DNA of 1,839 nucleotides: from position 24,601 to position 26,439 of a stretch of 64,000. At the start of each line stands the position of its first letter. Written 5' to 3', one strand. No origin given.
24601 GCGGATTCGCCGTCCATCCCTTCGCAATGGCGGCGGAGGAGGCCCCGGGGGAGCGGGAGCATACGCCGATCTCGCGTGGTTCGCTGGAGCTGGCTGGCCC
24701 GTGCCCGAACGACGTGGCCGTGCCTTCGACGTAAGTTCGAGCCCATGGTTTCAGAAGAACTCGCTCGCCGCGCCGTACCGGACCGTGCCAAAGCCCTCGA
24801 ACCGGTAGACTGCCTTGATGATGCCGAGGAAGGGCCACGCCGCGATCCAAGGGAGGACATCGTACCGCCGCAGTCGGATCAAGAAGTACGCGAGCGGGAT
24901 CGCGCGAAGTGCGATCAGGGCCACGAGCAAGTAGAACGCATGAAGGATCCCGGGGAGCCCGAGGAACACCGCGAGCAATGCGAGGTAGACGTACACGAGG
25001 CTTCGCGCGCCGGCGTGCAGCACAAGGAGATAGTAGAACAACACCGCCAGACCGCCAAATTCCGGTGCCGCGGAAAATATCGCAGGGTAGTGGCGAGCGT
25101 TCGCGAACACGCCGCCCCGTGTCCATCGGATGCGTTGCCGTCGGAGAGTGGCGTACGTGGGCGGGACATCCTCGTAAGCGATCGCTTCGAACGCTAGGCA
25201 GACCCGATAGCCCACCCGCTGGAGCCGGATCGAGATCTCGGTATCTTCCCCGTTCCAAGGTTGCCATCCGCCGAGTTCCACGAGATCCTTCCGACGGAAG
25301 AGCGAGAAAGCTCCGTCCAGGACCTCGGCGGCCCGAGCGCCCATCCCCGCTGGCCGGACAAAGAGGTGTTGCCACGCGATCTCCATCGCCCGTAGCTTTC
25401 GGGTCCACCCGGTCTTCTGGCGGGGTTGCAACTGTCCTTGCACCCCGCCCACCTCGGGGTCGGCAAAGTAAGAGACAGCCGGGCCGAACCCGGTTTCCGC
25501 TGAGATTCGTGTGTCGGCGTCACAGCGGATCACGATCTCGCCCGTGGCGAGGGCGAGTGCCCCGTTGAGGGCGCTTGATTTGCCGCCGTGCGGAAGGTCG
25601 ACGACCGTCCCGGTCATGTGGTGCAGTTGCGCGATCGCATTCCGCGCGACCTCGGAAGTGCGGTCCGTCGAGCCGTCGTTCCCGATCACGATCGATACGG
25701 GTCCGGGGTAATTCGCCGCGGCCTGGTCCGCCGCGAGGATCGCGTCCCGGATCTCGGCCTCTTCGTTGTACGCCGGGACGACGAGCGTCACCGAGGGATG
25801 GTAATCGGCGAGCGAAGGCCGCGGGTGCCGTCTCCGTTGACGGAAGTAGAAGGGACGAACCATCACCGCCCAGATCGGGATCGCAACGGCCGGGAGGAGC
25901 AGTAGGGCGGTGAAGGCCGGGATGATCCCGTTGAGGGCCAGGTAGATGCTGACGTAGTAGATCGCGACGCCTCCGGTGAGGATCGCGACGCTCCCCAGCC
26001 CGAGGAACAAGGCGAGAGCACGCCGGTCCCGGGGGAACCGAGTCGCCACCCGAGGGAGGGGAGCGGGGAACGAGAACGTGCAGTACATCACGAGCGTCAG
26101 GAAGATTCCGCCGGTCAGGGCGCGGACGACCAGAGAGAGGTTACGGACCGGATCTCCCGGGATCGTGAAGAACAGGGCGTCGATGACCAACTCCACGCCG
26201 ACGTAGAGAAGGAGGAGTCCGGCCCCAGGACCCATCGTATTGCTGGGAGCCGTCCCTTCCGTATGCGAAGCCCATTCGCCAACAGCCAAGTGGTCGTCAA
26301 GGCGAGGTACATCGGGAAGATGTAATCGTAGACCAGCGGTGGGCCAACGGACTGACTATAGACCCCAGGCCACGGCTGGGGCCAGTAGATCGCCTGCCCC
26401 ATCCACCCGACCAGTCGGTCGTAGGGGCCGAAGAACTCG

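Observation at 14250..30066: Duplicated GT2 synthase plus stalked GH79-like hydrolase cassette: candidate archaeal synthase-dependent exopolysaccharide system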

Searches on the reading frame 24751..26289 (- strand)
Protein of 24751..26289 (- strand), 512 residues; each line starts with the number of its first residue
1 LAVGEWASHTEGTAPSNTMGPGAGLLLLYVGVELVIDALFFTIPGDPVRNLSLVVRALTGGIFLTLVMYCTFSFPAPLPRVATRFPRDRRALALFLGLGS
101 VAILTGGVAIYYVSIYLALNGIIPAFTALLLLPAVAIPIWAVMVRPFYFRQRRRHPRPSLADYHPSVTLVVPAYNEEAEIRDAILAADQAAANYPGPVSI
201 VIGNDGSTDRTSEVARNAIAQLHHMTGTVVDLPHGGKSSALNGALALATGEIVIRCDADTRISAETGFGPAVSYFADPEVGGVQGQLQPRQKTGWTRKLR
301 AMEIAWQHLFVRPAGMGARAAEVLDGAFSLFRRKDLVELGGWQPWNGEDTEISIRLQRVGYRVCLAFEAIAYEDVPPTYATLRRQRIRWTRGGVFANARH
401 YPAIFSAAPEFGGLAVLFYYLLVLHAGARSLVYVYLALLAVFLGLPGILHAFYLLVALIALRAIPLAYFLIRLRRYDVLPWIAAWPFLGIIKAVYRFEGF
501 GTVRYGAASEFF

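Call 4: search_protein_families(library=pfam, proteins=[window:24751-26289:-], max_evalue=0.01)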
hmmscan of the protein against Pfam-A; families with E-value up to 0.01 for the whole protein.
window:24751-26289:- (512 aa): 5 families
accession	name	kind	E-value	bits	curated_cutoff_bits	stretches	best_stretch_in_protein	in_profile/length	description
PF13632.12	Glyco_trans_2_3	-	3.5e-26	92.7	27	1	253-458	2-190/198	Glycosyl transferase family group 2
PF13641.12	Glyco_tranf_2_3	-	1.5e-25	91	27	1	165-392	1-230/230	Glycosyltransferase like family 2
PF00535.33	Glycos_transf_2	-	5.8e-21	75.6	23.3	1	169-338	2-166/168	Glycosyl transferase family 2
PF13506.12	Glyco_transf_21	-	1.1e-06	28.6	21.7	1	237-391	18-174/174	Glycosyl transferase family 21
PF10111.15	Glyco_tranf_2_2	-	0.0026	17.7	27.3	1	168-264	1-96/276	Glycosyltransferase like family 2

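Call 27: search_solved_structures(query=window:24751-26289:-, max_evalue=0.01, show_alignments=2)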
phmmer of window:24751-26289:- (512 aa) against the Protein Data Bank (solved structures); distinct sequences matched with E-value up to 0.01: 14.
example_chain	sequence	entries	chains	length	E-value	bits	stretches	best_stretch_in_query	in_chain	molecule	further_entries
6yv7_A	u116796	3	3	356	5.6e-19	71.4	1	131-383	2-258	Glycosyl transferase, family 2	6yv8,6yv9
6yv7_B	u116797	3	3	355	8.5e-19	70.8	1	132-383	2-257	Glycosyl transferase, family 2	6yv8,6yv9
5ej1_A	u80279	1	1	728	1.7e-08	36.8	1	139-393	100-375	Putative cellulose synthase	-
4hg6_A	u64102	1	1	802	5.6e-08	35.1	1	152-394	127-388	Cellulose Synthase Subunit A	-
4p00_A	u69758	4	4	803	5.6e-08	35.1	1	152-394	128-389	Cellulose Synthase A subunit | Cellulose Synthase subunit A | Putative cellulose synthase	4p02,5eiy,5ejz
9hwj_A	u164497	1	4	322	5.1e-06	28.6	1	164-302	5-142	Undecaprenyl-phosphate 4-deoxy-4-formamido-L-arabinose transferase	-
6p61_A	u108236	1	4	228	0.00017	23.6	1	164-264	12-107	Glycosyltransferase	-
3bcv_A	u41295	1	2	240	0.00018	23.5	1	165-275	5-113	Putative glycosyltransferase protein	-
2z87_A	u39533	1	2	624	0.00031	22.7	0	146-261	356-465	Chondroitin synthase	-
2z86_A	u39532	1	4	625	0.00032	22.7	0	146-261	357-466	Chondroitin synthase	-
5tze_C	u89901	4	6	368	0.0016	20.4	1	168-267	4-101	Glycosyl transferase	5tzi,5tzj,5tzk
8vxh_A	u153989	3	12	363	0.0025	19.8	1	166-263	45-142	Undecaprenyl-phosphate 4-deoxy-4-formamido-L-arabinose transferase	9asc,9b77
9bhc_C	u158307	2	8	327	0.0025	19.8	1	166-263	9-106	Undecaprenyl-phosphate 4-deoxy-4-formamido-L-arabinose transferase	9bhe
5tz8_A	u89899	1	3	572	0.0033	19.4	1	168-267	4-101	Glycosyl transferase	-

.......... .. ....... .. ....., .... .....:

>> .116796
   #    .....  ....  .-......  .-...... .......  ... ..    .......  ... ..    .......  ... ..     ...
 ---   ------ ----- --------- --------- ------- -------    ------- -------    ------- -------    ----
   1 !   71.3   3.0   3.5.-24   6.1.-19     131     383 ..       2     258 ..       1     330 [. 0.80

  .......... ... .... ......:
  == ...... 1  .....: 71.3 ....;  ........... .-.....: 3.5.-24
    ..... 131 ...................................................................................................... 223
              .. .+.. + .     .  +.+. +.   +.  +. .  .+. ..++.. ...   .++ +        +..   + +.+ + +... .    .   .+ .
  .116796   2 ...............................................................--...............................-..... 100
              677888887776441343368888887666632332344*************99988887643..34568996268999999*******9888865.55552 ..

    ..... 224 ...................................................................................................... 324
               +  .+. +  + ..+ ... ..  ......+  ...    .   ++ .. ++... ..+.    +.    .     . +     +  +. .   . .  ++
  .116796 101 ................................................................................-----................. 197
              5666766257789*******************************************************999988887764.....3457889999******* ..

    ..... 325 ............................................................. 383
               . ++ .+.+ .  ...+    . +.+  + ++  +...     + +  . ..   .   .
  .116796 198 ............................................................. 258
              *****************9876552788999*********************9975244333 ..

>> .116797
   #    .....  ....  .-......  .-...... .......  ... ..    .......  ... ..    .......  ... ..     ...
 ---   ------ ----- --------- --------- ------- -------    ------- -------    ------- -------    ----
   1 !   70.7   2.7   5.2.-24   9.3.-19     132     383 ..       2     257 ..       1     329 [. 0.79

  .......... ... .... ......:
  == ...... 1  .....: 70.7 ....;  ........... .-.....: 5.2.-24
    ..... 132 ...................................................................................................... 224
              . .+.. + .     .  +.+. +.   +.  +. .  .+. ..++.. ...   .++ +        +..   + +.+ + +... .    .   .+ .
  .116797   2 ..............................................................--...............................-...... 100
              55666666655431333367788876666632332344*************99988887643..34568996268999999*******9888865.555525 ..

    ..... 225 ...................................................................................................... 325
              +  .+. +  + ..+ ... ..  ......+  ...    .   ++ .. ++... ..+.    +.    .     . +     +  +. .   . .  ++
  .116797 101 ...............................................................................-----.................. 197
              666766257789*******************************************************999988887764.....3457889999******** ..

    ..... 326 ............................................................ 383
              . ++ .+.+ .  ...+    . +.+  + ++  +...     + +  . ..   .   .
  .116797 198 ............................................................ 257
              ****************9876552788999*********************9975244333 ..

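Call 28: search_protein_families(library=ncbifam, proteins=[window:24751-26289:-], max_evalue=0.01)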
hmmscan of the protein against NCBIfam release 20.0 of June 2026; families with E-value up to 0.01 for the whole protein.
window:24751-26289:- (512 aa): 21 families
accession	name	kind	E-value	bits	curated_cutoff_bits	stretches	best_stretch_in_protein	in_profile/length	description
TIGR03937.1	PgaC_IcaA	equivalog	3.2e-32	112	422.3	1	128-422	4-298/407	poly-beta-1,6-N-acetyl-D-glucosamine synthase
TIGR04242.1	nodulat_NodC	equivalog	3.5e-19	69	550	1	160-392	43-283/395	chitooligosaccharide synthase NodC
TIGR03111.1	glyc2_xrt_Gpos1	hypoth_equivalog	1.4e-18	66.9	363.95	1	128-398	12-291/439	TIGR03111 family XrtG-associated glycosyltransferase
TIGR03965.1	mycofact_glyco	equivalog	4.6e-17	62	280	1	151-403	60-309/467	mycofactocin biosynthesis glycosyltransferase MftF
TIGR03030.1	CelA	equivalog_domain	3e-13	48.7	699.1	1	149-392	113-376/714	UDP-forming cellulose synthase catalytic subunit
NF010496.0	PRK13915.1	equivalog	4.3e-11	42.4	262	1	166-261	32-128/307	glucosyl-3-phosphoglycerate synthase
NF041875.1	EPS_EpsD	equivalog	4.8e-11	42.6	370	1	168-377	2-210/325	exopolysaccharide biosynthesis glycosyltransferase EpsD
TIGR03472.1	HpnI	equivalog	6.4e-11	41.7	310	1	122-406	3-285/373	bacteriohopanetetrol glucosamine biosynthesis glycosyltransferase HpnI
TIGR03469.1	HpnB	hypoth_equivalog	2.7e-10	39.8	379.25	1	132-225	4-102/386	hopene-associated glycosyltransferase HpnB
NF041865.1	EpsU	equivalog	3.6e-10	39.4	700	1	154-400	29-271/394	exopolysaccharide biosynthesis GT2 family glycosyltransferase EpsU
NF053846.1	glyco_with_XrtP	equivalog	9.7e-10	37.7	520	1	127-440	6-346/440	XrtP-associated glycosyltransferase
TIGR04283.1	glyco_like_mftF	equivalog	7.4e-09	35.5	182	1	168-365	2-178/221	TIGR04283 family arsenosugar biosynthesis glycosyltransferase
NF008558.0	PRK11498.1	equivalog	1.1e-08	33.5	992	1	150-396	258-504/872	UDP-forming cellulose synthase catalytic subunit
NF007482.0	PRK10073.1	equivalog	2.3e-08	33.4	423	1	164-263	5-99/334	glycosyltransferase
NF007986.1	PRK10714.1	equivalog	1.4e-06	27.5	529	1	167-298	8-136/316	undecaprenyl-phosphate 4-deoxy-4-formamido-L-arabinose transferase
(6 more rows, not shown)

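Call 31: find_homologous_proteins(query=window:24751-26289:-)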
Query window:24751-26289:- (512 aa): 367 proteins with E <= 0.001 among 8000 candidates; the best 120 are listed.
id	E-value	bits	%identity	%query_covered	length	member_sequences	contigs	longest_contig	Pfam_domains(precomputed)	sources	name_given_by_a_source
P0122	0.0e+0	1092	98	98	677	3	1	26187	PF13632.13,PF13506.14,PF13641.13,PF00535.33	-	-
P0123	0.0e+0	1012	89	98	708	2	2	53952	PF13632.13,PF13506.14,PF13641.13,PF00535.33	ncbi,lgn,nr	ncbi:MAG TPA: glycosyltransferase family 2 protein [Thermoplasmata archaeon]|nr:glycosyltransferase 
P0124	8.0e-298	1006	90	94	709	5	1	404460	PF13632.13,PF13506.14,PF13641.13,PF00535.33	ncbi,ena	-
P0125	3.8e-292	988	87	98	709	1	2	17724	PF13632.13,PF13506.14,PF13641.13,PF00535.33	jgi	jgi:cellulose synthase/poly-beta-1,6-N-acetylglucosamine synthase-like glycosyltransferase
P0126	2.6e-288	975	90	92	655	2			PF13632.13,PF13506.14,PF13641.13,PF00535.33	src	-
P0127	1.2e-258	877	75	98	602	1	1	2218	PF13632.13,PF13506.14,PF13641.13,PF00535.33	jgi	jgi:cellulose synthase/poly-beta-1,6-N-acetylglucosamine synthase-like glycosyltransferase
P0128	8.7e-256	868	75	95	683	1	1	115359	PF13632.13,PF13506.14,PF13641.13,PF00535.33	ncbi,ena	-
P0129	3.4e-253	859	75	95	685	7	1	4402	PF13632.13,PF13506.14,PF13641.13,PF00535.33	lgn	-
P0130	2.6e-249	846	74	95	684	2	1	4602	PF13632.13,PF13506.14,PF13641.13,PF00535.33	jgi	-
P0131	2.7e-249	846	74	95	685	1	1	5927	PF13632.13,PF13506.14,PF13641.13,PF00535.33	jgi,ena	-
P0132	6.6e-240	815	72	96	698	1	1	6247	PF13632.13,PF13641.13,PF00535.33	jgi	jgi:cellulose synthase/poly-beta-1,6-N-acetylglucosamine synthase-like glycosyltransferase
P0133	3.8e-237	806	71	96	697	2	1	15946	PF13632.13,PF13641.13,PF00535.33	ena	-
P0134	4.5e-235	799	69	94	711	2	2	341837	PF13632.13,PF13506.14,PF13641.13,PF00535.33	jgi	jgi:cellulose synthase/poly-beta-1,6-N-acetylglucosamine synthase-like glycosyltransferase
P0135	2.1e-234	797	70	96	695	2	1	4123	PF13632.13,PF13641.13,PF00535.33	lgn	-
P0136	3.6e-232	790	71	96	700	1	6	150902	PF13632.13,PF13506.14,PF13641.13,PF00535.33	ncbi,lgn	-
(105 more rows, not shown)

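Call 34: find_encoding_contigs(protein=P0122, flank=10000, max_places=2)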
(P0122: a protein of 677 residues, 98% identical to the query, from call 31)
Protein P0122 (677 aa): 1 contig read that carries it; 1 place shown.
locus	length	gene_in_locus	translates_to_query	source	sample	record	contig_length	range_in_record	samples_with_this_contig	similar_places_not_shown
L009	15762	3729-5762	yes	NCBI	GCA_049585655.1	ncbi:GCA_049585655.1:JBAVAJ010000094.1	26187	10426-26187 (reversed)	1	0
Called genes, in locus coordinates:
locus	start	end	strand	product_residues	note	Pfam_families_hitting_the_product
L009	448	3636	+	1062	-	PF18998:Flg_new_2 (weak)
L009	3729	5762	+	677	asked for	PF13506:Glyco_transf_21, PF00535:Glycos_transf_2, PF13641:Glyco_tranf_2_3, PF13632:Glyco_trans_2_3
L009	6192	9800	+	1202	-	-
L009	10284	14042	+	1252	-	-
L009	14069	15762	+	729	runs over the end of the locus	PF13506:Glyco_transf_21, PF00535:Glycos_transf_2, PF13641:Glyco_tranf_2_3, PF13632:Glyco_trans_2_3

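Call 35: find_encoding_contigs(protein=P0123, flank=10000, max_places=2)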
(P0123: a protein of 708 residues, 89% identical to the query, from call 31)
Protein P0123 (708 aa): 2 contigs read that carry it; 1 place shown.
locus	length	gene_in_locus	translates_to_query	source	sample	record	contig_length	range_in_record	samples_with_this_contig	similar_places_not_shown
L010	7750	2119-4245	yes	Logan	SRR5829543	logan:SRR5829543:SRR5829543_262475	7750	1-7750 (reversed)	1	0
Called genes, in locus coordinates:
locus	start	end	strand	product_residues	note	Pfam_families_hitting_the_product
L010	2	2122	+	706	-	?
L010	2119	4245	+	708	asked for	PF13506:Glyco_transf_21, PF00535:Glycos_transf_2, PF13641:Glyco_tranf_2_3, PF13632:Glyco_trans_2_3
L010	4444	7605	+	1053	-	PF01011:PQQ (faint), PF13360:PQQ_2, PF13570:Beta-prop_ACSF4, PF13360:PQQ_2, PF13570:Beta-prop_ACSF4, PF13360:PQQ_2, PF13570:Beta-prop_ACSF4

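Call 51: predict_structure(alignment_id=A2)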
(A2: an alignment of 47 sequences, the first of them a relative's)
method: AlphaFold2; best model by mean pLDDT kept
length: 677 residues; sequences in the alignment: 47
mean_pLDDT: 81.9   pTM: 0.81
mean pLDDT of the five models: 81.9, 80.9, 80.1, 79.7, 75.6
residues with pLDDT >= 90: 220; 70-90: 339; 50-70: 100; < 50: 18
segments of 3 or more residues with pLDDT < 50: 51-53, 143-146, 674-677
pLDDT, mean of each block of 10 residues (from residue 1): 62 75 85 84 62 56 91 89 62 83 95 87 88 84 51 80 91 72 90 92 80 75 85 79 75 81 91 84 63 70 90 88 95 94 94 97 95 91 97 87 87 96 94 96 94 88 88 86 76 93 82 79 88 91 80 79 70 55 57 74 80 66 83 92 90 76 78 52
secondary structure, 60 per line:
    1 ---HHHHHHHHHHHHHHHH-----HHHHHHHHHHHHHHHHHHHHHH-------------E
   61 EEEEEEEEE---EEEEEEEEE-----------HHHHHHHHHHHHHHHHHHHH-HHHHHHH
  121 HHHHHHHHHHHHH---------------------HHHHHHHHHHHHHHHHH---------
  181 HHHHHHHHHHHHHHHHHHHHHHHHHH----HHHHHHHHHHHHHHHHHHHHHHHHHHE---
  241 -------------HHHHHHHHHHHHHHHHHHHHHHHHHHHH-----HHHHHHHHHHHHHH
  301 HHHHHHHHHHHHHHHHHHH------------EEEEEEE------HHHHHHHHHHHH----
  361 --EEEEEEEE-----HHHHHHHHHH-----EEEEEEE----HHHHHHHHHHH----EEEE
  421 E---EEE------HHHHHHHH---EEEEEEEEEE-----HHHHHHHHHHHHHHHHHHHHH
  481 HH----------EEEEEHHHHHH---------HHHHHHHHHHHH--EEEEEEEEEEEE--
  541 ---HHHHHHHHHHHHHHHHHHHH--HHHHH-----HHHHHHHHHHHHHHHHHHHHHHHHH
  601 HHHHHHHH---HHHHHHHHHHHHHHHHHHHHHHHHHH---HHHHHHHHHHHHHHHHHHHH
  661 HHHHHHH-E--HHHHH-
elements in order (helices of 4 or more, strands of 3 or more residues): H4-19 H25-46 E60-69 E73-81 H93-112 H114-133 H155-171 H181-206 H211-236 H254-281 H287-319 E332-338 H345-356 E363-370 H376-385 E391-397 H402-412 E417-421 E425-427 H434-441 E445-454 H460-482 E493-497 H498-503 H513-524 E527-538 H544-563 H566-570 H576-608 H612-637 H641-667 H672-676

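Call 54: fold_search(model_id=the predicted structure, library=pdb)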
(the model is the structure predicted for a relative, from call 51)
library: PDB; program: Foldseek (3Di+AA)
matches with E <= 10: 632; with E <= 0.001: 216
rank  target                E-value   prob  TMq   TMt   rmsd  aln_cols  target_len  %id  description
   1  6yv7_B                1.0e-12  1.00  0.35  0.63   7.9       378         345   25  Mannosyltransferase PcManGT from Pyrobaculum calidifontis (released 2020-07-22)
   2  8smm_A                1.9e-12  1.00  0.37  0.47  13.2       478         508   17  Xenopus laevis hyaluronan synthase 1 (released 2024-05-01)
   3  8smn_A                3.6e-12  1.00  0.36  0.45  13.5       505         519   16  Xenopus laevis hyaluronan synthase 1, nascent HA polymer bound state (released 2024-05-01)
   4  6yv7_A                5.0e-12  1.00  0.36  0.66   7.7       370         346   24  Mannosyltransferase PcManGT from Pyrobaculum calidifontis (released 2020-07-22)
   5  8smp_A                6.5e-12  1.00  0.39  0.49  12.5       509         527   15  Xenopus laevis hyaluronan synthase 1, UDP-bound, gating loop inserted state (released 2024-05-01)
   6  7sp9_A                2.5e-11  1.00  0.45  0.59   4.9       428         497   12  Chlorella virus Hyaluronan Synthase in the GlcNAc-primed channel-closed state (released 2022-04-06)
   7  7sp7_A                3.4e-11  1.00  0.39  0.51   8.9       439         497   13  Chlorella virus hyaluronan synthase inhibited by UDP (released 2022-04-06)
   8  9yq5_A                4.1e-11  1.00  0.37  0.49  10.0       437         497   14  Chlorella virus hyaluronan synthase bound to an inserted UDP-GlcA (released 2025-12-10)
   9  8snc_A                5.1e-11  1.00  0.46  0.61   4.1       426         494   13  Chlorella virus Hyaluronan Synthase bound to GlcA extended GlcNAc primer (released 2024-05-01)
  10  7sp8_A                7.7e-11  1.00  0.43  0.57   6.1       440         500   13  Chlorella virus Hyaluronan Synthase bound to UDP-GlcNAc (released 2022-04-06)
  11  8sne_A                1.5e-10  1.00  0.44  0.59   5.5       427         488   13  Chlorella virus Hyaluronan Synthase bound to GlcA extended GlcNAc primer and UDP (released 2024-05-01)
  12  4p00_A                1.7e-10  1.00  0.35  0.33  17.8       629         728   17  Bacterial Cellulose Synthase in complex with cyclic-di-GMP and UDP (released 2014-04-09)
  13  9fmv_A                2.8e-10  1.00  0.27  0.24  23.8       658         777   17  Cryo-EM structure of the c-di-GMP-free synthase:pEtN transferase complex (BcsA-Bct-G3) from the E. coli cellulose secr (released 2024-10-16)
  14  9b8v_E                3.0e-10  1.00  0.34  0.28  24.8       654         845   17  AlphaFold2 informed cryo-EM model of the E. coli cellulose synthase BcsAG3B6 complex (released 2025-02-19)
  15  9yq2_A                3.6e-10  1.00  0.44  0.58   6.0       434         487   13  Chlorella virus hyaluronan synthase bound to DDM (released 2025-12-10)
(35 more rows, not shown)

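Call 66: search_solved_structures(query=A2, max_evalue=1, show_alignments=0)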
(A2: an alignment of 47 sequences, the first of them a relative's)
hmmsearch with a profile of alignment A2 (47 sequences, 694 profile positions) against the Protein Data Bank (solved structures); distinct sequences matched with E-value up to 1: 47.
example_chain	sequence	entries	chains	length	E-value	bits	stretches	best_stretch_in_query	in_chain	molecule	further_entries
6yv7_A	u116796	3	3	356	1.9e-26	95.9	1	329-568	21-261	Glycosyl transferase, family 2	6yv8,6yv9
6yv7_B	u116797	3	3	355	2.3e-26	95.6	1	329-568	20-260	Glycosyl transferase, family 2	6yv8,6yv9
2z87_A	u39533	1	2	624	3.8e-12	48.6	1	326-444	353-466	Chondroitin synthase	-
2z86_A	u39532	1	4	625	3.8e-12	48.6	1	326-444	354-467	Chondroitin synthase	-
5ej1_A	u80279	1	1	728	1.8e-11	46.4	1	276-627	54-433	Putative cellulose synthase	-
4hg6_A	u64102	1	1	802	2.4e-11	45.9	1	276-627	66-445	Cellulose Synthase Subunit A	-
4p00_A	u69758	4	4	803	2.4e-11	45.9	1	276-627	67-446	Cellulose Synthase A subunit | Cellulose Synthase subunit A | Putative cellulose synthase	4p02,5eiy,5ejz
7lby_A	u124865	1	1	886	1.2e-10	43.6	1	333-635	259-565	Cellulose synthase catalytic subunit [UDP-forming]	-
9b8v_E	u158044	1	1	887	1.2e-10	43.6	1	333-635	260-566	Cellulose synthase catalytic subunit [UDP-forming]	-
9fmv_A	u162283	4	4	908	1.3e-10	43.5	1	333-636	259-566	Cellulose synthase catalytic subunit [UDP-forming]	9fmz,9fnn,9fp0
6p61_A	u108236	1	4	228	2.4e-09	39.4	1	345-446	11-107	Glycosyltransferase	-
5tze_C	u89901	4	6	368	2.1e-08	36.2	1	350-448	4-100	Glycosyl transferase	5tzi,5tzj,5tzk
9hwj_A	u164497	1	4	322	3.2e-08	35.6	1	345-480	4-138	Undecaprenyl-phosphate 4-deoxy-4-formamido-L-arabinose transferase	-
5tz8_A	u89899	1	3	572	4.2e-08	35.2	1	350-448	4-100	Glycosyl transferase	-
9bhc_C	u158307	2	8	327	9.9e-07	30.7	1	348-441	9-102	Undecaprenyl-phosphate 4-deoxy-4-formamido-L-arabinose transferase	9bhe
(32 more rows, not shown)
